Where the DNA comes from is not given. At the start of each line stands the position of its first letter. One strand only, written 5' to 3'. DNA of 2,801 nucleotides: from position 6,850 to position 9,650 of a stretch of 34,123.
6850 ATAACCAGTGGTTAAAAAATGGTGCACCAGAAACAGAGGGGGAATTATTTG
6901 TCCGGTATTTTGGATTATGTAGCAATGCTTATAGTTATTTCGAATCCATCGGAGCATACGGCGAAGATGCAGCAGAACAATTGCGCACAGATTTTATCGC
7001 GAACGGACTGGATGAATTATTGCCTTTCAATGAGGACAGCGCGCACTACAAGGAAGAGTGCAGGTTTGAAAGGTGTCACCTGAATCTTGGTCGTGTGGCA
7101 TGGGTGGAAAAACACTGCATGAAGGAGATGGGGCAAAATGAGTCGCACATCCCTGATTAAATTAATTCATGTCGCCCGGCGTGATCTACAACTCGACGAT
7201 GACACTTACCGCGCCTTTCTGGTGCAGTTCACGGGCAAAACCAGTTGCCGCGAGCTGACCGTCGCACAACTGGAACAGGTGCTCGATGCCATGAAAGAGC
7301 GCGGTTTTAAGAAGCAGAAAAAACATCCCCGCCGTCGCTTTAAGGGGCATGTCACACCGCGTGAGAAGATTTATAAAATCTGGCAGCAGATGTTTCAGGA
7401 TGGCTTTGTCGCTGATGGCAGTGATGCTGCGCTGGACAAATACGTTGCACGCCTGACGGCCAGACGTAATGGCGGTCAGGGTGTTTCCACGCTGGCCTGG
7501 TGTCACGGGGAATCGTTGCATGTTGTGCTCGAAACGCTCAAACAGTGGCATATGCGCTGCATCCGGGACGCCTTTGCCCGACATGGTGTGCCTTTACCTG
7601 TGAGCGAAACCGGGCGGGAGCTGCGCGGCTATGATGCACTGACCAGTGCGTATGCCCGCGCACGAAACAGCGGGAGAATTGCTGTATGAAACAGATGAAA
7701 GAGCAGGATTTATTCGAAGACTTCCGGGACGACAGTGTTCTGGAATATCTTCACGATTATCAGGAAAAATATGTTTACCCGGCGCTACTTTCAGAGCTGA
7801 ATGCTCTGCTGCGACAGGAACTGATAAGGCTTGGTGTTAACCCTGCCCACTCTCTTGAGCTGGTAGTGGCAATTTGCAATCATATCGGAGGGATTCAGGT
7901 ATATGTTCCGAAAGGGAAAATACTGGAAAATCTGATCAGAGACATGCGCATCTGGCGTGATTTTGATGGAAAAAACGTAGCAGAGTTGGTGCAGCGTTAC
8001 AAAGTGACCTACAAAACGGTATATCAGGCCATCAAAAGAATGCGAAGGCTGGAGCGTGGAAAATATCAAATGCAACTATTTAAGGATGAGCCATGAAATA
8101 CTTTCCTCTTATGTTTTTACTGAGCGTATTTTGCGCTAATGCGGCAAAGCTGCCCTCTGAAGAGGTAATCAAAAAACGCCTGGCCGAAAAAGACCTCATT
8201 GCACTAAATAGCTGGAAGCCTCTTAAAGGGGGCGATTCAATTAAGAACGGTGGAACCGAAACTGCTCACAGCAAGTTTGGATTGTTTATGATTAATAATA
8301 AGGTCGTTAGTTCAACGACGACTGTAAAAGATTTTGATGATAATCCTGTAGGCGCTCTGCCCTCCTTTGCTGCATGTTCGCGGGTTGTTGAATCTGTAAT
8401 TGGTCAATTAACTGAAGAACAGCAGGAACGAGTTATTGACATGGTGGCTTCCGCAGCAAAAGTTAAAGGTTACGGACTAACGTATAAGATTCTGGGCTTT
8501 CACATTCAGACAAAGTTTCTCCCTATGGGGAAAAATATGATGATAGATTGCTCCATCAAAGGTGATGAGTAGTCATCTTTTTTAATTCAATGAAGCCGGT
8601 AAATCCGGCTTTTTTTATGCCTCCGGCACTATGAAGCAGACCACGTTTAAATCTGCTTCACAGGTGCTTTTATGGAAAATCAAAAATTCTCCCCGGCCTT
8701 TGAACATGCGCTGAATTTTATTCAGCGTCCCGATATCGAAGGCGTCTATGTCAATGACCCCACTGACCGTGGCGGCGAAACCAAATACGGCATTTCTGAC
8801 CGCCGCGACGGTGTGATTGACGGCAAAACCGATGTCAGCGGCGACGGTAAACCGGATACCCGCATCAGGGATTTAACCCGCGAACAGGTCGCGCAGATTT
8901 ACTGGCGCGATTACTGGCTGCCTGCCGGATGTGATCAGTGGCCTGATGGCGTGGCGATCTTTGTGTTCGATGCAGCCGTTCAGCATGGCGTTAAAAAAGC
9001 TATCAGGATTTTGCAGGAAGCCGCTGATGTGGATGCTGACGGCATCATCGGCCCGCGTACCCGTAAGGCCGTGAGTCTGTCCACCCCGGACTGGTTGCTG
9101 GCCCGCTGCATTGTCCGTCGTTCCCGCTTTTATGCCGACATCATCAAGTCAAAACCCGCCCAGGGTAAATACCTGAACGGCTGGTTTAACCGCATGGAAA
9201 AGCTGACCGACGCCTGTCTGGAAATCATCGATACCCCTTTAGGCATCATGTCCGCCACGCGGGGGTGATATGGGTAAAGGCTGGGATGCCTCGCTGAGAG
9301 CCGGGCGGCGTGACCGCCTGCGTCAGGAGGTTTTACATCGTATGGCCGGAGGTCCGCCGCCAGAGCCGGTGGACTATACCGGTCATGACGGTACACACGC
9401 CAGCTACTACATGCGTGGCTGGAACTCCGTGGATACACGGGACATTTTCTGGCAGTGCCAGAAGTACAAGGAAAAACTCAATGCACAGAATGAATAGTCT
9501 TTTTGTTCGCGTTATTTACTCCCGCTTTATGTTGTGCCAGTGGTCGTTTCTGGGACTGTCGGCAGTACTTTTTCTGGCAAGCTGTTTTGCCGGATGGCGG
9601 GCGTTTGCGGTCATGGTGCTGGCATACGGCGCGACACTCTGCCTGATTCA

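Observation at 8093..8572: Signal-peptide protein gene translationally coupled to the activator gene and capped by a strong terminator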

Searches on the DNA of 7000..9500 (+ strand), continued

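Call 20: get_annotated_region(hit=H75, flank=3000)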
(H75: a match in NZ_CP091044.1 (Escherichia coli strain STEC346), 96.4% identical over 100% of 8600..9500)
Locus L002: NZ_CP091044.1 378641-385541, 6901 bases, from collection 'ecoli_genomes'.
description: Escherichia coli strain STEC346 chromosome, complete genome
organism: Escherichia coli strain STEC346 (NCBI taxid 562)
replicon: chromosome; assembly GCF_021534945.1
host: -; source: pork; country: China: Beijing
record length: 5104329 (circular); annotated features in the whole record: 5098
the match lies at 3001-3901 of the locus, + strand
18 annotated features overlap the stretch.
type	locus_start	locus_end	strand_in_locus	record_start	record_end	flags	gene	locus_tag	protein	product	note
CDS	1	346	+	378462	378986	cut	-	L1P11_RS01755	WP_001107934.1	host-nuclease inhibitor Gam family protein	-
CDS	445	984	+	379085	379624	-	-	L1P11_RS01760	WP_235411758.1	hypothetical protein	-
CDS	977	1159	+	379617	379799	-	-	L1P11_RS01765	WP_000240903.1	hypothetical protein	-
CDS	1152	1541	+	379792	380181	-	-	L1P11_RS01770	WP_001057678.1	hypothetical protein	-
CDS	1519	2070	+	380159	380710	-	-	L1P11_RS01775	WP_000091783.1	gp16 family protein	-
CDS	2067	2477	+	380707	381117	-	-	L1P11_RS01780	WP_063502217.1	Mor transcription activator family protein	-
CDS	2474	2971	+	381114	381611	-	-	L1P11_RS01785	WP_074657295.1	hypothetical protein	-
CDS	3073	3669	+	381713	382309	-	-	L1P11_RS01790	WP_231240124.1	glycoside hydrolase family 108 protein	-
CDS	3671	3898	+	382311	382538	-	-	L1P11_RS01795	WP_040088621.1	hypothetical protein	-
CDS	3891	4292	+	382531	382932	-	-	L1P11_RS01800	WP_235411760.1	hypothetical protein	-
CDS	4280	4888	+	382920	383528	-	-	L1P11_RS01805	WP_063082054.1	hypothetical protein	-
CDS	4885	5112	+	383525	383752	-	-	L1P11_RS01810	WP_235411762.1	TraR/DksA C4-type zinc finger protein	-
CDS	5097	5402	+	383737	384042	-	-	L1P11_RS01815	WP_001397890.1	DUF2730 family protein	-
CDS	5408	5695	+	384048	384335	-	-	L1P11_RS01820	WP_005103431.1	hypothetical protein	-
CDS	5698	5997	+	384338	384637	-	-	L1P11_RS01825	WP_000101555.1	hypothetical protein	-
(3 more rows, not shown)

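Call 21: get_annotated_region(hit=H82, flank=3000)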
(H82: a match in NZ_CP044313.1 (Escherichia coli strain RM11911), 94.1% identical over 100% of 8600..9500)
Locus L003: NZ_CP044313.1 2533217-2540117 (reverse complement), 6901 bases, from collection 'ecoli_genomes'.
description: Escherichia coli strain RM11911 chromosome, complete genome
organism: Escherichia coli strain RM11911 (NCBI taxid 562)
replicon: chromosome; assembly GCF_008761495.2
host: -; source: missing; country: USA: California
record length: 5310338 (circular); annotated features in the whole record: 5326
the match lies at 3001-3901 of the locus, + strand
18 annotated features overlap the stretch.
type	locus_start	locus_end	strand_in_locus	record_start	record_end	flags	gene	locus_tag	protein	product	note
CDS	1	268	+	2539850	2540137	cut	-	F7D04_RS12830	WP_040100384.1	hypothetical protein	-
CDS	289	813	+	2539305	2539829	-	-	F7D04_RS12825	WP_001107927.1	host-nuclease inhibitor Gam family protein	-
CDS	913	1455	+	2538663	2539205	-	-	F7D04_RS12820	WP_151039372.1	hypothetical protein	-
CDS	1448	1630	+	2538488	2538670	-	-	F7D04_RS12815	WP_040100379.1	hypothetical protein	-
CDS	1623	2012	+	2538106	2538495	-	-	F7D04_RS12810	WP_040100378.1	hypothetical protein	-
CDS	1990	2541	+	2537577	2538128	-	-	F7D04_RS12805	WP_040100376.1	gp16 family protein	-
CDS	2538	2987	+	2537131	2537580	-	-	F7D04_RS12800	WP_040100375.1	Mor transcription activator family protein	-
CDS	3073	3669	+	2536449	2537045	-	-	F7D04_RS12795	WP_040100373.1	glycoside hydrolase family 108 protein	-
CDS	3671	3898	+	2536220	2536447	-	-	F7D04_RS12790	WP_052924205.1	hypothetical protein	-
CDS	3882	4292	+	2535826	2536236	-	-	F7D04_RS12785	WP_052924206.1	hypothetical protein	-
CDS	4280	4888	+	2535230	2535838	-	-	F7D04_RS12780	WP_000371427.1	hypothetical protein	-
CDS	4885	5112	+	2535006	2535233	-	-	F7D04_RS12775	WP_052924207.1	TraR/DksA C4-type zinc finger protein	-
CDS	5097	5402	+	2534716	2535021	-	-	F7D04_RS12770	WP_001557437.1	DUF2730 family protein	-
CDS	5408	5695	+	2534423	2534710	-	-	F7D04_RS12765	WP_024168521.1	VpaChn25_0724 family phage protein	-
CDS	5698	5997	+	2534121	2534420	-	-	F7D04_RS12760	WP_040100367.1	hypothetical protein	-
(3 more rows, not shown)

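Call 22: get_annotated_region(hit=H89, flank=3000)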
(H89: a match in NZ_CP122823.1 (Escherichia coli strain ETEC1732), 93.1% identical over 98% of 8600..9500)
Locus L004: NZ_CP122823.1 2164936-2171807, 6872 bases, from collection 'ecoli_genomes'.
description: Escherichia coli strain ETEC1732 chromosome, complete genome
organism: Escherichia coli strain ETEC1732 (NCBI taxid 562)
replicon: chromosome; assembly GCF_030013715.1
host: Sus scrofa; source: feces; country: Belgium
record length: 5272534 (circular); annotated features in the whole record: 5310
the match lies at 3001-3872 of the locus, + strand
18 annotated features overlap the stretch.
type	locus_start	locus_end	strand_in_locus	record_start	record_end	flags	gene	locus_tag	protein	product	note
CDS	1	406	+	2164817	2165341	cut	-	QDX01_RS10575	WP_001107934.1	host-nuclease inhibitor Gam family protein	-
CDS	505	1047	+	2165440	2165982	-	-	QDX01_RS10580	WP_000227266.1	hypothetical protein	-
CDS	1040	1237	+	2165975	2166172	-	-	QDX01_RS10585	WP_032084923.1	hypothetical protein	-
CDS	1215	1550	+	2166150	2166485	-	-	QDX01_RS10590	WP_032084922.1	hypothetical protein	-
CDS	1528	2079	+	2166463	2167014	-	-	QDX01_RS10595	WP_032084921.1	gp16 family protein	-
CDS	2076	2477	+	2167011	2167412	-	-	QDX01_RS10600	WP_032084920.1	Mor transcription activator family protein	-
CDS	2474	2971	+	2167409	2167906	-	-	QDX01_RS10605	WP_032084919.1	hypothetical protein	-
CDS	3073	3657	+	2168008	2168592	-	-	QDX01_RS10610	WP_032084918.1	glycoside hydrolase family 108 protein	-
CDS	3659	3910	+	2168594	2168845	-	-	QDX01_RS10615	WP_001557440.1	hypothetical protein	-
CDS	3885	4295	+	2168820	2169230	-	-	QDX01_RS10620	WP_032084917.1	hypothetical protein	-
CDS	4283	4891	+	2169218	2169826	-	-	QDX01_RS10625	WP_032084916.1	hypothetical protein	-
CDS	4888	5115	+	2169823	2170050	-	-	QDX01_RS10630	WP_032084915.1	TraR/DksA C4-type zinc finger protein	-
CDS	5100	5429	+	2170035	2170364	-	-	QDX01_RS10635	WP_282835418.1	DUF2730 family protein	-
CDS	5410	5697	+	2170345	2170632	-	-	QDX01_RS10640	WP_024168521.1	VpaChn25_0724 family phage protein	-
CDS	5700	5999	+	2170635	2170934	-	-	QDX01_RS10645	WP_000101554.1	hypothetical protein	-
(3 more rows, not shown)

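Call 23: get_annotated_region(hit=H58, flank=3000)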
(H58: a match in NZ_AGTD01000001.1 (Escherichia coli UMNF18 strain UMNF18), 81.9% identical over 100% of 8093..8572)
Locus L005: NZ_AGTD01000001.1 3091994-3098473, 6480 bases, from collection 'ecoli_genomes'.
description: Escherichia coli UMNF18 chromosome, whole genome shotgun sequence
organism: Escherichia coli UMNF18 strain UMNF18 (NCBI taxid 1050617)
replicon: chromosome; assembly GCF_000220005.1
host: porcine; source: lesion swab of diarrheal isolate; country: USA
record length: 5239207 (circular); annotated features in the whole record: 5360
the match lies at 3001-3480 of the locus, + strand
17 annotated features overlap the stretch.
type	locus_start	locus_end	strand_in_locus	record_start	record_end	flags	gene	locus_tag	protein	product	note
CDS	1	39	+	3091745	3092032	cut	-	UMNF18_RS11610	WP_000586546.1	hypothetical protein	-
CDS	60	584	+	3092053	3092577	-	-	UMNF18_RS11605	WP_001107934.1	host-nuclease inhibitor Gam family protein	-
CDS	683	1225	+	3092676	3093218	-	-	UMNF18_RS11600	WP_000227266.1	hypothetical protein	-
CDS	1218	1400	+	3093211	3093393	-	-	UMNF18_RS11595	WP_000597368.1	hypothetical protein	-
CDS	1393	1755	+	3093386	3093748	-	-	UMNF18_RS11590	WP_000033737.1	hypothetical protein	-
CDS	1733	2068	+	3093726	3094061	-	-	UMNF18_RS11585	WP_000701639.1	hypothetical protein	-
CDS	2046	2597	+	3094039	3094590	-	-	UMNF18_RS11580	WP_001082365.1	gp16 family protein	-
CDS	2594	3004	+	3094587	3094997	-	-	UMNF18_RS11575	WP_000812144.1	Mor transcription activator family protein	-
CDS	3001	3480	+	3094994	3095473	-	-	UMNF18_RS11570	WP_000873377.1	hypothetical protein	-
CDS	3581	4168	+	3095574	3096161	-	-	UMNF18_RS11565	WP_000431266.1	glycoside hydrolase family 108 protein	-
CDS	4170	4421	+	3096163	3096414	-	-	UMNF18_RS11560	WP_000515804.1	hypothetical protein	-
CDS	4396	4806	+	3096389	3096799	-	-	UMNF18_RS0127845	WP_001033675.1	hypothetical protein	-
CDS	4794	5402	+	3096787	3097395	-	-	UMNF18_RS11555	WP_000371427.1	hypothetical protein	-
CDS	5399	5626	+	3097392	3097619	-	-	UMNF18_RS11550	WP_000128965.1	TraR/DksA C4-type zinc finger protein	-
CDS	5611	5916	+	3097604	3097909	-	-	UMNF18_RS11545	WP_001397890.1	DUF2730 family protein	-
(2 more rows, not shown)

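Call 101: search_dna_similar(query=L002:2474-2971:+, collection=ecoli_genomes, mode=distant, max_rows=8, rows=spread)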
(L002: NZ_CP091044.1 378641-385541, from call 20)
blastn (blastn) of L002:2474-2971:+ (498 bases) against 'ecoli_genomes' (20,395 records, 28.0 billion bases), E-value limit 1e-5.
Records with a match: 9; places in all: 10; records where one place covers at least 80% of the query: 9.
Genomes with a match: 9 of 5426; with a place that covers at least 80% of the query: 9. Places per genome that has any: lowest 1, median 1, highest 2. On chromosomes: 10 places; on plasmids: 0.
Best place of each record, by identity: >=99% 6; 95-99% 2; 80-90% 1.
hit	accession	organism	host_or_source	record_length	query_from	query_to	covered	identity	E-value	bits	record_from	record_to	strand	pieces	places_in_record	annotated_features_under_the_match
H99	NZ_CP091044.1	Escherichia coli strain STEC346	pork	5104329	1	498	100%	100.0%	0e+0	899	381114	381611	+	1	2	hypothetical protein | Mor transcription activator family protein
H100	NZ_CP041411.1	Escherichia coli strain STEC719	goat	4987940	1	498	100%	99.8%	0e+0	894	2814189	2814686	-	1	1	hypothetical protein | Mor transcription activator family protein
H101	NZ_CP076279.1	Escherichia coli strain SA53-3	Bubalus bubalis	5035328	1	498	100%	99.6%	0e+0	890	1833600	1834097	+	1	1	hypothetical protein | Mor transcription activator family protein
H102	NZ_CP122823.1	Escherichia coli strain ETEC1732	Sus scrofa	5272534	1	498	100%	99.2%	0e+0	881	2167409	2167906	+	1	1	hypothetical protein | Mor transcription activator family protein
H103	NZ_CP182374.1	Escherichia coli strain bR_120_Kylling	-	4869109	1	498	100%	99.2%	0e+0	881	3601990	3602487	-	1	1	hypothetical protein | Mor transcription activator family protein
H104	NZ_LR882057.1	Escherichia coli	Gallus gallus domesticus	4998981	1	498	100%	99.0%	0e+0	876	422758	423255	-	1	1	hypothetical protein | Mor transcription activator family protein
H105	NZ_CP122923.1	Escherichia coli strain ETEC1703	Sus scrofa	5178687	1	498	100%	99.0%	0e+0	873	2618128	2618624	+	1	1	hypothetical protein | Mor transcription activator family protein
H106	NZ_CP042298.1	Escherichia coli strain RM9088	crow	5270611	1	498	100%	88.0%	6e-177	628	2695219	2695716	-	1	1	hypothetical protein | Mor transcription activator family protein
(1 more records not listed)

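Call 102: search_dna_similar(query=L003:2860-3072:+, collection=ecoli_genomes, mode=near, max_rows=12, rows=spread)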
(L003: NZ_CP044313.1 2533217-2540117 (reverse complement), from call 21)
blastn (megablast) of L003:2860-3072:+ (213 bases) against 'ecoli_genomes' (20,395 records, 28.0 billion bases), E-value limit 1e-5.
Records with a match: 45; places in all: 52; records where one place covers at least 80% of the query: 15.
Genomes with a match: 44 of 5426; with a place that covers at least 80% of the query: 14. Places per genome that has any: lowest 1, median 1, highest 3. On chromosomes: 51 places; on plasmids: 1.
Best place of each record, by identity: >=99% 9; 95-99% 36.
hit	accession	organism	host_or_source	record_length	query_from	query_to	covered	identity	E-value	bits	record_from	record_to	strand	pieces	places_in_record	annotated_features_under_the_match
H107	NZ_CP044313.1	Escherichia coli strain RM11911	missing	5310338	1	213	100%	100.0%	9e-107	394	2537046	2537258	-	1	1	Mor transcription activator family protein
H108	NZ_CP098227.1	Escherichia coli strain XJ6-3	bovine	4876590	1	213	100%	100.0%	9e-107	394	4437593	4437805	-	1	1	Mor transcription activator family protein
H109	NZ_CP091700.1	Escherichia coli strain KFu019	river water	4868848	1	213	100%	99.1%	2e-103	383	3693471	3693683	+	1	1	Mor transcription activator family protein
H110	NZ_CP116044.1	Escherichia coli strain STEC1575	Homo sapiens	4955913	1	213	100%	98.6%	9e-102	377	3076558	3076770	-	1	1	Mor transcription activator family protein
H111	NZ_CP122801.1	Escherichia coli strain ETEC1734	Sus scrofa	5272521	123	213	43%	95.7%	8e-33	148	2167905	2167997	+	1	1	none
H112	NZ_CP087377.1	Escherichia coli strain RIVM_C019217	Homo sapiens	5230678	125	213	42%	96.7%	8e-33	148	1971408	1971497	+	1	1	none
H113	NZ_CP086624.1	Escherichia coli strain RIVM_C037791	Homo sapiens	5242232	125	213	42%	96.7%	8e-33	148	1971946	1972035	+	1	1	none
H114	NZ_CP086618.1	Escherichia coli strain RIVM_C039227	Homo sapiens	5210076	125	213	42%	96.7%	8e-33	148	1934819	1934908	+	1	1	none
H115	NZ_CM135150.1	Escherichia coli strain 54214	Homo sapiens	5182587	125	213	42%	96.7%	8e-33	148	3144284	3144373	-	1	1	none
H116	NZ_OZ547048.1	Escherichia coli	Homo sapiens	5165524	125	213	42%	96.7%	8e-33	148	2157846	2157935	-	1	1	none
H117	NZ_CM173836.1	Escherichia coli strain 1424KP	Homo sapiens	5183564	125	213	42%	96.7%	8e-33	148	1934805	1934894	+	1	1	none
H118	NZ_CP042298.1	Escherichia coli strain RM9088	crow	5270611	129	213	40%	97.6%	3e-32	147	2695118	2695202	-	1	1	none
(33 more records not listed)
